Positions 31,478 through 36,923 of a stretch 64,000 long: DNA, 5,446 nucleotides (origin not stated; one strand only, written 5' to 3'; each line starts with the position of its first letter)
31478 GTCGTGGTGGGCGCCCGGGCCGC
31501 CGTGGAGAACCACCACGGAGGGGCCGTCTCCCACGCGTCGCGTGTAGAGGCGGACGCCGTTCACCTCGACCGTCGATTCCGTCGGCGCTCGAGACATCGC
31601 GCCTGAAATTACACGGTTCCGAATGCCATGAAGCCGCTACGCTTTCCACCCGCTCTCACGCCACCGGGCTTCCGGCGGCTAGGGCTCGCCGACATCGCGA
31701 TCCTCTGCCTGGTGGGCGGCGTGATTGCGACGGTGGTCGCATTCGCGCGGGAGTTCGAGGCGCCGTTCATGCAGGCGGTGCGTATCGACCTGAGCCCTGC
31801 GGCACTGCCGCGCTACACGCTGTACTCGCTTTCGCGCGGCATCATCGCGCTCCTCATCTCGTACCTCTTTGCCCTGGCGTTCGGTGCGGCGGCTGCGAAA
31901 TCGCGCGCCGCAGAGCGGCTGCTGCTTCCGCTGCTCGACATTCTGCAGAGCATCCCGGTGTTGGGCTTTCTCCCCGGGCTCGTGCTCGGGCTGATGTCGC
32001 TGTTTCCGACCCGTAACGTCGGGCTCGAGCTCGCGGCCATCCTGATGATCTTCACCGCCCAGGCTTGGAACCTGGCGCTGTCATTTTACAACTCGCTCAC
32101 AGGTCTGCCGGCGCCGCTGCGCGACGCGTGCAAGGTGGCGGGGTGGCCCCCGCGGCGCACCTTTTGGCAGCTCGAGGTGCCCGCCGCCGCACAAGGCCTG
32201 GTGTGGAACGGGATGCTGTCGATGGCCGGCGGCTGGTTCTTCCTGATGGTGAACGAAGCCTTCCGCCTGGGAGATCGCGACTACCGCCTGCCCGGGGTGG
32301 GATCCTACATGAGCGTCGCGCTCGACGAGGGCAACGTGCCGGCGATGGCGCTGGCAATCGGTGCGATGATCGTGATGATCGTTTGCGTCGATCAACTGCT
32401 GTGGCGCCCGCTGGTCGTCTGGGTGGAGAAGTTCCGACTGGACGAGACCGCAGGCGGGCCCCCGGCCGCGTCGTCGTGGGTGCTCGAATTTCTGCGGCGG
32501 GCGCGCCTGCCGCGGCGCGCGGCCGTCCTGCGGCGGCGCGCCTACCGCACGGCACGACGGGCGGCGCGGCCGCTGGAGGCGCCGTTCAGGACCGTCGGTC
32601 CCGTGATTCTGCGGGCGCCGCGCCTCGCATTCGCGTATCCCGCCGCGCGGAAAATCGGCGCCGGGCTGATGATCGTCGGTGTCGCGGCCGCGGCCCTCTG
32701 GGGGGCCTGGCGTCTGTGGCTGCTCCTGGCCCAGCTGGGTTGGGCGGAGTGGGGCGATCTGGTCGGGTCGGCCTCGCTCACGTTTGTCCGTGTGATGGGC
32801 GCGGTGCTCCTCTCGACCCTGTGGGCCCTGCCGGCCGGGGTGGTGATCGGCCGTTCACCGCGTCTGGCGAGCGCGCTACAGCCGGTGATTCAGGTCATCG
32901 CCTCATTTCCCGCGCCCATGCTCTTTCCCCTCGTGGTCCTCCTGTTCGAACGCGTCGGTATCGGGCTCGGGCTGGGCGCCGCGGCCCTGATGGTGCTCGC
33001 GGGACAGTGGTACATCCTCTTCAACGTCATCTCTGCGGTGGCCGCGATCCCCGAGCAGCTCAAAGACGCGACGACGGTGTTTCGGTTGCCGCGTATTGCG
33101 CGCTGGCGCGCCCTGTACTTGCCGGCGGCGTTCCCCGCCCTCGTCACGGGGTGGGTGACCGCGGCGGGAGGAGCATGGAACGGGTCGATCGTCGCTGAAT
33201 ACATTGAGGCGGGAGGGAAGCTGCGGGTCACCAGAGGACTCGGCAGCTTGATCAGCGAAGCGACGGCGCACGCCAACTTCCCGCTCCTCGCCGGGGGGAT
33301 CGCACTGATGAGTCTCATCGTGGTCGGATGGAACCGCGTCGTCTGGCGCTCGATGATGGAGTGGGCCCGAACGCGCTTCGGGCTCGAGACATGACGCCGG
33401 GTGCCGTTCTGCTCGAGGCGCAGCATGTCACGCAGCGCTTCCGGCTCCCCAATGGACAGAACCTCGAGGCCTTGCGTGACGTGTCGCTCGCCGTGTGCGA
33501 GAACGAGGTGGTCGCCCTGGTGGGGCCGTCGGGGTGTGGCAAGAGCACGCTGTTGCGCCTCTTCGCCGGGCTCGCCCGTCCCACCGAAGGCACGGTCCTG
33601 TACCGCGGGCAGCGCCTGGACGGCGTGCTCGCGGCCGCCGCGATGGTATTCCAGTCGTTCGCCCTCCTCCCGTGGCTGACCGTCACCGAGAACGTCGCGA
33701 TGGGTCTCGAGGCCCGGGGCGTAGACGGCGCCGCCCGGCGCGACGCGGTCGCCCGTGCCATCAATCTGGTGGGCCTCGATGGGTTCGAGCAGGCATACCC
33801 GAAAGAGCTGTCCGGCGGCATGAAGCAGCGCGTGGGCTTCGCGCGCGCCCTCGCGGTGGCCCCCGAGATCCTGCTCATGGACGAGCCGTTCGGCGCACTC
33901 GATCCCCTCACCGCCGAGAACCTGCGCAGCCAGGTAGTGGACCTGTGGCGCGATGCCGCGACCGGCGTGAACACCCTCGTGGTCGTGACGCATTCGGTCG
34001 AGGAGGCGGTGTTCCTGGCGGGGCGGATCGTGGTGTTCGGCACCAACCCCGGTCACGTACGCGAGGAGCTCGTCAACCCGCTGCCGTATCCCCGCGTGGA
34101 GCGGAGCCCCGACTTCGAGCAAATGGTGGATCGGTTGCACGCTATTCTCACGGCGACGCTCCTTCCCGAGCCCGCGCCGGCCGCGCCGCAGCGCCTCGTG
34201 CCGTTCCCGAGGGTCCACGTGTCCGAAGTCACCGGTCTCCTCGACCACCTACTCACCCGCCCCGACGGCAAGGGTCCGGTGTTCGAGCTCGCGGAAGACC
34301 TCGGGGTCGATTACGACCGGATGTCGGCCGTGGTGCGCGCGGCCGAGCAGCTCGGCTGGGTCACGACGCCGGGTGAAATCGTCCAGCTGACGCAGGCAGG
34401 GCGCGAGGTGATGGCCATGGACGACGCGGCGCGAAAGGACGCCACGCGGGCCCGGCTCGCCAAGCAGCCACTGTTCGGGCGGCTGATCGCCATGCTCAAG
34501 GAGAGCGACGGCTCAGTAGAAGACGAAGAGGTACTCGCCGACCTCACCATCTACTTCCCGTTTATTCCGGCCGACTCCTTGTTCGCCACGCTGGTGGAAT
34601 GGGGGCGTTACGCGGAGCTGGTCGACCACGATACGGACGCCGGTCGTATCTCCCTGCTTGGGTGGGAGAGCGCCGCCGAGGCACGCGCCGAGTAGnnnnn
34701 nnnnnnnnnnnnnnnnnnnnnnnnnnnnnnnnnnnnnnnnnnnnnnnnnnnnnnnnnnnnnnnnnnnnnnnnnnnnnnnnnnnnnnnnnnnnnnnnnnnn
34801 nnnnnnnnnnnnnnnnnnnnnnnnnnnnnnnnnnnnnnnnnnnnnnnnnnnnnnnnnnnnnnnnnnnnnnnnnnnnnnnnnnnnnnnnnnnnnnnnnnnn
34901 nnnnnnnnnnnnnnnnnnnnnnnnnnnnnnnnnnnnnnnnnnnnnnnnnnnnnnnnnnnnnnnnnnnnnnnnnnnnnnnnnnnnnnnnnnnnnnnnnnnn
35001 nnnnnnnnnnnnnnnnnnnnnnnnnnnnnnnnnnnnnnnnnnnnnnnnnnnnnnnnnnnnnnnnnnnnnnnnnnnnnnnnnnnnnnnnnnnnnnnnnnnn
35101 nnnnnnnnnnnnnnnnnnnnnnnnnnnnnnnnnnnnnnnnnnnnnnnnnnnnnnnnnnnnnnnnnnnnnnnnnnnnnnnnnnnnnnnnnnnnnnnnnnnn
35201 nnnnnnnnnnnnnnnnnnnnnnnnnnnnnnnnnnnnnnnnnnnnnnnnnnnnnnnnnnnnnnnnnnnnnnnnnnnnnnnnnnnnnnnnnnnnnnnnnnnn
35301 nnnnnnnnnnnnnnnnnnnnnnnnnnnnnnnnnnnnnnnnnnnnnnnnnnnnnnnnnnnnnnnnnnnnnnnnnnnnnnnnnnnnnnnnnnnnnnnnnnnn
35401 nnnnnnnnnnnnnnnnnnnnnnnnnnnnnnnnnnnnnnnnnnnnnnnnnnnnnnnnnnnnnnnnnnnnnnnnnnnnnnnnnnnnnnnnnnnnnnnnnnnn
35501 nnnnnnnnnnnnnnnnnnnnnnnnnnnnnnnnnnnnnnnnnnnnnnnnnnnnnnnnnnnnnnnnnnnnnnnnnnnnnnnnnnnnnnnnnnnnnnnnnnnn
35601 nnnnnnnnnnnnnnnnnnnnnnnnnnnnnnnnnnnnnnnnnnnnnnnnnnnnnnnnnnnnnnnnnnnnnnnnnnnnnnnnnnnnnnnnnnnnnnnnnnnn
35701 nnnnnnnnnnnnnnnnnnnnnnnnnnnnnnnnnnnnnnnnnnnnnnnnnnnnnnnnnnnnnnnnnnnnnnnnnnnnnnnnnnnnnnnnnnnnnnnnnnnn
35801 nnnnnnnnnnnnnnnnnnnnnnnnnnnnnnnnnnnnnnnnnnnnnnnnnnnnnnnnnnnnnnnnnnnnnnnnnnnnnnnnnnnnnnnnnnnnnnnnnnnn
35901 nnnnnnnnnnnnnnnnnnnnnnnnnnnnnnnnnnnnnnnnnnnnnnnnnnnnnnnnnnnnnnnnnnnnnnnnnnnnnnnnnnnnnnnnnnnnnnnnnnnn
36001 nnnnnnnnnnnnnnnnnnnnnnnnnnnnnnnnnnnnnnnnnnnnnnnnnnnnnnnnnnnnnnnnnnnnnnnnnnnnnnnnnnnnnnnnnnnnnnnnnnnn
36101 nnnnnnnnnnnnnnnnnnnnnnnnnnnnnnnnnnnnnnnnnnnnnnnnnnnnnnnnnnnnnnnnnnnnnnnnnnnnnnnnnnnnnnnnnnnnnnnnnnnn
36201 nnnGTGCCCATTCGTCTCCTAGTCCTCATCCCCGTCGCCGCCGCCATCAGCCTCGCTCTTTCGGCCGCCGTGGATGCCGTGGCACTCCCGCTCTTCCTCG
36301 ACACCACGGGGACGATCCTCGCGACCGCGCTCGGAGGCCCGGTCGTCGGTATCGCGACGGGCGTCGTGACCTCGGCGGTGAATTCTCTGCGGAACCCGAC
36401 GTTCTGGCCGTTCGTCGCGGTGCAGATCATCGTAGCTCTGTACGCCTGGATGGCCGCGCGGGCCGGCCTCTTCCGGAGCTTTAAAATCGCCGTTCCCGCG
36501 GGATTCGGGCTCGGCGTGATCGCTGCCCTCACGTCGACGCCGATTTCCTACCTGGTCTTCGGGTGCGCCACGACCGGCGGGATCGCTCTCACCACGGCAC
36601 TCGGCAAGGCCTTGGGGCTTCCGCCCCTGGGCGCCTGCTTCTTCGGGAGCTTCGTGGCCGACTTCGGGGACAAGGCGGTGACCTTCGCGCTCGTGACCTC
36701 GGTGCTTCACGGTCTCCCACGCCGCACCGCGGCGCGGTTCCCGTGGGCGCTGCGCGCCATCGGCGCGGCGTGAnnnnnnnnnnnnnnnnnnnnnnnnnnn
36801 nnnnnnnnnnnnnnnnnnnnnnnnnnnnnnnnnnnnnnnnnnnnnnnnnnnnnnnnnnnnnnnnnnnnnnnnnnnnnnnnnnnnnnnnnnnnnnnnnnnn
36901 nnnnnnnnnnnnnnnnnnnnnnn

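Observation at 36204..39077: Dedicated ECF-type transporter whose two ATPases predict one consensus and one fully degenerate nucleotide site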

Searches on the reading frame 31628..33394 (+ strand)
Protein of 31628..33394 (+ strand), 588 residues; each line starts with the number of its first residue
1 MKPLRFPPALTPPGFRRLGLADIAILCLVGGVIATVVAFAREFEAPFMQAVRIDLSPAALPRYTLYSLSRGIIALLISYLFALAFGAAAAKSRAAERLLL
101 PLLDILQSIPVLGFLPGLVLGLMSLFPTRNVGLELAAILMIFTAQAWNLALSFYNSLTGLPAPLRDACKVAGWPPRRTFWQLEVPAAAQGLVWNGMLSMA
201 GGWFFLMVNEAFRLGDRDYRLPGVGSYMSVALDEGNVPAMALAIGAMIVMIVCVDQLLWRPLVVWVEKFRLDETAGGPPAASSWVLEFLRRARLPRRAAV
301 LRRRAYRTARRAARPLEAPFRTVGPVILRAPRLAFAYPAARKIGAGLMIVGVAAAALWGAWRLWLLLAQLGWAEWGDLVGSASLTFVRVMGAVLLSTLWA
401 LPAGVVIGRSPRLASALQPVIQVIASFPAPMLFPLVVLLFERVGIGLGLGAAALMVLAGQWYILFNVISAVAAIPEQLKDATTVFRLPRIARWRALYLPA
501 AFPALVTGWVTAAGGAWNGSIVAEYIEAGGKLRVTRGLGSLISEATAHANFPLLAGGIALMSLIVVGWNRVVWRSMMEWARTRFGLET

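Call 27: search_protein_families(library=pfam, proteins=[window:31628-33394:+], max_evalue=0.001)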
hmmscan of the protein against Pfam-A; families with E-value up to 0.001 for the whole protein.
window:31628-33394:+ (588 aa): 1 family
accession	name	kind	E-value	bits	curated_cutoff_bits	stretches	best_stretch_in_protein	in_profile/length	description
PF00528.27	BPD_transp_1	-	1.5e-25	90.4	26.4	2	401-566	2-170/184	Binding-protein-dependent transport system inner membrane component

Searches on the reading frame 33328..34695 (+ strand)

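Call 27: search_protein_families(library=pfam, proteins=[window:33328-34695:+], max_evalue=0.001)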
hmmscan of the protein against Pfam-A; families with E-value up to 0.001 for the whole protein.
window:33328-34695:+ (455 aa): 5 families
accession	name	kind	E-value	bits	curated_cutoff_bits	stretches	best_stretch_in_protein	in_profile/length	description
PF00005.33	ABC_tran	-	9.1e-33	114.2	25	1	49-188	1-136/137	ABC transporter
PF09821.14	AAA_assoc_C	-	1.7e-18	67.8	27.6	1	320-435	2-119/119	C-terminal AAA-associated domain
PF13304.12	AAA_21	-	8.9e-09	36.3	27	0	62-85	2-25/304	AAA domain, putative AbiEii toxin, Type IV TA system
PF20703.3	nSTAND1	-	7.9e-05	22.9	27.1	1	51-178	25-147/379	Novel STAND NTPase 1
PF13191.12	AAA_16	-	0.00016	22.6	32.6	1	46-120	9-73/167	AAA ATPase domain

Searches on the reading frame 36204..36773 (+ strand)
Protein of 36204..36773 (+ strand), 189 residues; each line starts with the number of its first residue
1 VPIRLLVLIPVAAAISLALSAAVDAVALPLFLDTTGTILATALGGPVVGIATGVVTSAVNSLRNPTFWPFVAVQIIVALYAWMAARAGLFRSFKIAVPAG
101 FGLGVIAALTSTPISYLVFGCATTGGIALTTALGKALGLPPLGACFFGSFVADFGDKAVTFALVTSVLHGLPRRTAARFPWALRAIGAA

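Call 4: search_protein_families(library=pfam, proteins=[window:36204-36773:+], max_evalue=1)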
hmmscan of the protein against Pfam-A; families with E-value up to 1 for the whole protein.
window:36204-36773:+ (189 aa): 3 families
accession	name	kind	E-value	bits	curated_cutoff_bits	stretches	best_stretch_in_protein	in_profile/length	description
PF10767.14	YbjO_DH-like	-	0.027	14.9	24.2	1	58-87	65-94/141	Inner membrane protein YbjO, dehydrogenase-like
PF09769.14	ApoO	-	0.35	11.2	31.4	1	55-107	52-105/131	Apolipoprotein O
PF12822.12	ECF_trnsprt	-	0.9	10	30.7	0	5-140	2-141/169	ECF transporter, substrate-specific component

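Call 5: search_protein_families(library=ncbifam, proteins=[window:36204-36773:+], max_evalue=1)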
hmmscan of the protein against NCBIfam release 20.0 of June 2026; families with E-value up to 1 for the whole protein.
window:36204-36773:+ (189 aa): 1 family
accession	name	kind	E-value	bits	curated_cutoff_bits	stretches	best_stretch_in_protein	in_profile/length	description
NF045596.1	ECF_S_CD3073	equivalog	5.1e-21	75.1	180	1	7-174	2-171/174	CD3073 family putative ECF transporter S component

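Call 11: find_homologous_proteins(query=window:36204-36773:+, max_evalue=0.001)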
Query window:36204-36773:+ (189 aa): 219 proteins with E <= 0.001 among 3233 candidates; the best 120 are listed.
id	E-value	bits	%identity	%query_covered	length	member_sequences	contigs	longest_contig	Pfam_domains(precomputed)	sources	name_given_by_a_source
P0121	1.8e-105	368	97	99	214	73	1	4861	-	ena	-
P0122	2.4e-104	365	96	99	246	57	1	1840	-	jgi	jgi:energy-coupling factor transport system substrate-specific component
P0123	4.5e-99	348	91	99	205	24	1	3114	-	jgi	jgi:energy-coupling factor transport system substrate-specific component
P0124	6.8e-99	347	93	98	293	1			-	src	-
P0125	1.9e-97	342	90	100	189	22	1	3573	-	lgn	-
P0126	3.6e-97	341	89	100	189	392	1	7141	-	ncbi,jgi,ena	-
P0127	5.5e-96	338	88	100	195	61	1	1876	-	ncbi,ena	-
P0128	7.1e-96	337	88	99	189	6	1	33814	-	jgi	jgi:energy-coupling factor transport system substrate-specific component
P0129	9.4e-96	337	88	100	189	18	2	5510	-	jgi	jgi:energy-coupling factor transport system substrate-specific component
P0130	3.2e-93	329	86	100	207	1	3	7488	-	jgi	jgi:energy-coupling factor transport system substrate-specific component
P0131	6.8e-93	328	85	100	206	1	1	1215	-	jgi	jgi:energy-coupling factor transport system substrate-specific component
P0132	1.7e-92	326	85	100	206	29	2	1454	-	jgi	jgi:energy-coupling factor transport system substrate-specific component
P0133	5.2e-92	325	86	99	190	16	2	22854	-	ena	-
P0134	7.5e-92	324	85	100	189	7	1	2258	-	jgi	jgi:energy-coupling factor transport system substrate-specific component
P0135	3.3e-91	322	87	99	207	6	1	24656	-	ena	-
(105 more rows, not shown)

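Call 13: find_related_loci(query=A1, collection=genome_contigs, flank=6000)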
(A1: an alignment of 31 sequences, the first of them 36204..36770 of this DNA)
Query A1 (189 aa) in genome_contigs; peptide patterns used: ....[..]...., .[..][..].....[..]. (x = any residue, [..] = any of these).
176 stretches matched a pattern; 82 encode a relative of the query (tblastn E <= 1e-3); the best 80 are kept; 80 distinct loci.
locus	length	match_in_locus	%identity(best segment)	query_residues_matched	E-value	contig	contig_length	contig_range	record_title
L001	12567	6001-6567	96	1-189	2e-110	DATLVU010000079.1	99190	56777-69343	MAG TPA_asm: Gemmatimonadales bacterium isolate SMAG_U13200 k141_636404, whole genome shotgun sequence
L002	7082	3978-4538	96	3-189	4e-110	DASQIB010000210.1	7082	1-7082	MAG TPA_asm: Gemmatimonadales bacterium isolate SMAG_U11848 k141_190989, whole genome shotgun sequence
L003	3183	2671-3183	96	3-173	6e-102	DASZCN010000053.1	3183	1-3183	MAG TPA_asm: Gemmatimonadales bacterium isolate SMAG_U6443 k141_77305, whole genome shotgun sequence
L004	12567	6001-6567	85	1-189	5e-99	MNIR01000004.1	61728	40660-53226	MAG: Gemmatimonadetes bacterium 13_1_20CM_4_69_16 13_1_20cm_4_scaffold_60, whole genome shotgun sequence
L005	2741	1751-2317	84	1-189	5e-101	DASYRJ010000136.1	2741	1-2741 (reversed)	MAG TPA_asm: Gemmatimonadales bacterium isolate SMAG_U4508 k141_2872555, whole genome shotgun sequence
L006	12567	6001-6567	92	1-189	2e-98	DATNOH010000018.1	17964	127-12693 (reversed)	MAG TPA_asm: Gemmatimonadales bacterium isolate SMAG_U11526 k141_182108, whole genome shotgun sequence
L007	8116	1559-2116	88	4-189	9e-98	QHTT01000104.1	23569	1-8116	MAG: Gemmatimonadetes bacterium isolate AG45 14_1009_05_20cm_scaffold_865_curated, whole genome shotgun sequence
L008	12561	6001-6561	87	3-189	4e-97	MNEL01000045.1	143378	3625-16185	MAG: Gemmatimonadetes bacterium 13_1_40CM_69_22 13_1_40cm_scaffold_59, whole genome shotgun sequence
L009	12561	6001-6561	84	3-189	5e-97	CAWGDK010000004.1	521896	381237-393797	MAG: uncultured Gemmatimonadales bacterium isolate MFD02242.bin.2.247 genome assembly, contig: contig_30395, whole genom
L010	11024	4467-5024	87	3-188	4e-97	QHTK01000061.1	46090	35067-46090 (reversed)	MAG: Gemmatimonadetes bacterium isolate AG8 14_1009_05_30cm_scaffold_293_curated, whole genome shotgun sequence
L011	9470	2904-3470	90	1-189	6e-97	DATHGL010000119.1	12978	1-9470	MAG TPA_asm: Gemmatimonadales bacterium isolate SMAG_U12473 k141_316300, whole genome shotgun sequence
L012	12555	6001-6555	90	3-187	6e-97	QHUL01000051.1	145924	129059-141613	MAG: Gemmatimonadetes bacterium isolate AG29 14_1009_02_40cm_scaffold_60_curated, whole genome shotgun sequence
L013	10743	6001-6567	90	1-189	2e-96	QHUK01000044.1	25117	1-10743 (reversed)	MAG: Gemmatimonadetes bacterium isolate AG3 14_0919_02_20cm_scaffold_435_curated, whole genome shotgun sequence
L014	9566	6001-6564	89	1-188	4e-96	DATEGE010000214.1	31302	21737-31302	MAG TPA_asm: Gemmatimonadales bacterium isolate SMAG_U8777 k141_2062645, whole genome shotgun sequence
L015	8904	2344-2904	82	3-189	9e-96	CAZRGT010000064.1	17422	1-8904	MAG TPA_asm: uncultured Gemmatimonadaceae bacterium isolate binchicken_co165_439 genome assembly, contig: k141_1349381,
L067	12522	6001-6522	32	7-179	6e-12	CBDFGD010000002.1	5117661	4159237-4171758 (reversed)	MAG: Vicinamibacteria bacterium isolate b372e290-4d5a-4a71-9afd-fb28c1c12f3b genome assembly, contig: contig_2, whole ge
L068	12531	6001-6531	25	3-179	3e-11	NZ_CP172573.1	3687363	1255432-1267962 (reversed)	Butyrivibrio sp. JL13D10 chromosome 1, complete sequence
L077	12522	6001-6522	29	6-177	4e-7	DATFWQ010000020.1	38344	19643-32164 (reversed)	MAG TPA_asm: Candidatus Dormiibacterota bacterium isolate SMAG_U9495 k141_16145028, whole genome shotgun sequence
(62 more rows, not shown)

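Call 37: search_protein_families(library=pfam, proteins=[L068:5965-8109:+, L077:5341-7230:+, L067:5953-6546:+, L067:6566-7354:+], max_evalue=0.01)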
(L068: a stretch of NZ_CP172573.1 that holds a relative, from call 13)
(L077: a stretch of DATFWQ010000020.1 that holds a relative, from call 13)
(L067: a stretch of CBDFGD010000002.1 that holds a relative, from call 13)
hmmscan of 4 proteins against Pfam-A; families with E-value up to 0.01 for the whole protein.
L068:5965-8109:+ (714 aa): 2 families
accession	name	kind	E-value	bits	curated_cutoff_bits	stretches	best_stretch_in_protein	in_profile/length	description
PF13487.12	HD_5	-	1.6e-34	119.5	27.2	1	515-693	3-169/170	HD domain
PF01966.28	HD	-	1.5e-17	64.4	22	1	528-662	3-115/116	HD domain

L077:5341-7230:+ (629 aa): 2 families
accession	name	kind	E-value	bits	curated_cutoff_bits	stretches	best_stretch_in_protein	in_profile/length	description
PF13197.11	DUF4013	-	2.8e-16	60.2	26.9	1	427-584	2-161/168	Protein of unknown function (DUF4013)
PF09335.16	VTT_dom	-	3.7e-09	37.5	33.9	1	36-160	2-122/123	VTT domain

L067:5953-6546:+ (197 aa): 1 family
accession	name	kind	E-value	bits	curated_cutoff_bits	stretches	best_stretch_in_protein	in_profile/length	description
PF12822.12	ECF_trnsprt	-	7.4e-06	26.5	30.7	1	17-120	4-110/169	ECF transporter, substrate-specific component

L067:6566-7354:+ (262 aa): 1 family
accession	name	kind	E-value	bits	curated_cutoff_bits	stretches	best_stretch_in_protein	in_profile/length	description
PF02361.21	CbiQ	-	1.8e-24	87.1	25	1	18-227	2-211/216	Cobalt transport protein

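Call 43: predict_structure(alignment_id=A1)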
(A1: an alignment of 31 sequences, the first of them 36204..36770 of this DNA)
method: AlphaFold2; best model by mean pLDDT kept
length: 189 residues; sequences in the alignment: 31
mean_pLDDT: 87.9   pTM: 0.84
mean pLDDT of the five models: 87.9, 86.1, 85.7, 85.6, 78.0
residues with pLDDT >= 90: 91; 70-90: 90; 50-70: 8; < 50: 0
segments of 3 or more residues with pLDDT < 50: none
pLDDT, mean of each block of 10 residues (from residue 1): 87 93 85 93 94 94 86 95 93 94 91 82 70 85 84 89 94 85 76
secondary structure, 60 per line:
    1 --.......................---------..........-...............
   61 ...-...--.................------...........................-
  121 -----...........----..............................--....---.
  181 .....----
elements in order: H3-25 H35-44 H46-63 H70-86 H93-119 H126-136 H141-170 H173-176 H180-185

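Call 45: fold_search(model_id=the predicted structure, library=pdb)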
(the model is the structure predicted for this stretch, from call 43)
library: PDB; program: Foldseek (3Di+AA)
matches with E <= 10: 79; with E <= 0.001: 0
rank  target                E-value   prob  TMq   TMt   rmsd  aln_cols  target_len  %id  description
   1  3p5n_A                6.8e-02  1.00  0.53  0.58   6.1       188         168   18  Structure and mechanism of the S component of a bacterial ECF transporter (released 2010-11-03)
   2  4muu_A                1.2e-01  1.00  0.56  0.59   5.7       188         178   14  Structure of ThiT with pyrithiamine bound (released 2014-09-17)
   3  5kbw_A                1.3e-01  1.00  0.53  0.58   5.8       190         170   14  Crystal structure of TmRibU, the riboflavin-binding S subunit from the Thermotoga maritima ECF transporter (released 2016-06-29)
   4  5kbw_B                1.4e-01  1.00  0.52  0.57   5.8       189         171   14  Crystal structure of TmRibU, the riboflavin-binding S subunit from the Thermotoga maritima ECF transporter (released 2016-06-29)
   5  4tkr_A                2.1e-01  0.99  0.54  0.55   5.3       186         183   12  Native-SAD phasing for ThiT from Listeria monocytogenes serovar. (released 2014-06-18)
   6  5kc0                  2.1e-01  0.98  0.47  0.51   6.2       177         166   13  Crystal structure of TmRibU, hexagonal crystal form (released 2016-06-29)
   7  5kc4_E                2.5e-01  0.97  0.45  0.50   6.3       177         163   12  Structure of TmRibU, orthorhombic crystal form (released 2016-06-29)
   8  4tkr_B                3.0e-01  0.97  0.51  0.51   5.8       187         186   12  Native-SAD phasing for ThiT from Listeria monocytogenes serovar. (released 2014-06-18)
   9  3rlb_B                3.0e-01  0.96  0.50  0.52   6.1       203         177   13  Crystal structure at 2.0 A of the S-component for thiamin from an ECF-type ABC transporter (released 2011-06-29)
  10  3rlb_A                3.2e-01  1.00  0.59  0.63   4.8       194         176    9  Crystal structure at 2.0 A of the S-component for thiamin from an ECF-type ABC transporter (released 2011-06-29)
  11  4hzu_S                4.2e-01  0.82  0.41  0.45   7.6       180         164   15  Structure of a bacterial energy-coupling factor transporter (released 2013-04-17)
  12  4dve_C                6.6e-01  0.69  0.40  0.40   7.3       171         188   16  Crystal structure at 2.1 A of the S-component for biotin from an ECF-type ABC transporter (released 2012-08-29)
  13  6zg3_C                1.0e+00  0.87  0.48  0.44   6.7       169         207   18  the structure of ECF PanT transporter in a complex with a nanobody (released 2021-03-03)
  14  4huq_S                1.9e+00  0.60  0.46  0.52   7.7       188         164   15  Crystal Structure of a transporter (released 2013-04-17)
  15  3ajm_B                2.0e+00  0.11  0.18  0.18  13.4       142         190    8  Crystal structure of programmed cell death 10 in complex with inositol 1,3,4,5-tetrakisphosphate (released 2010-06-30)
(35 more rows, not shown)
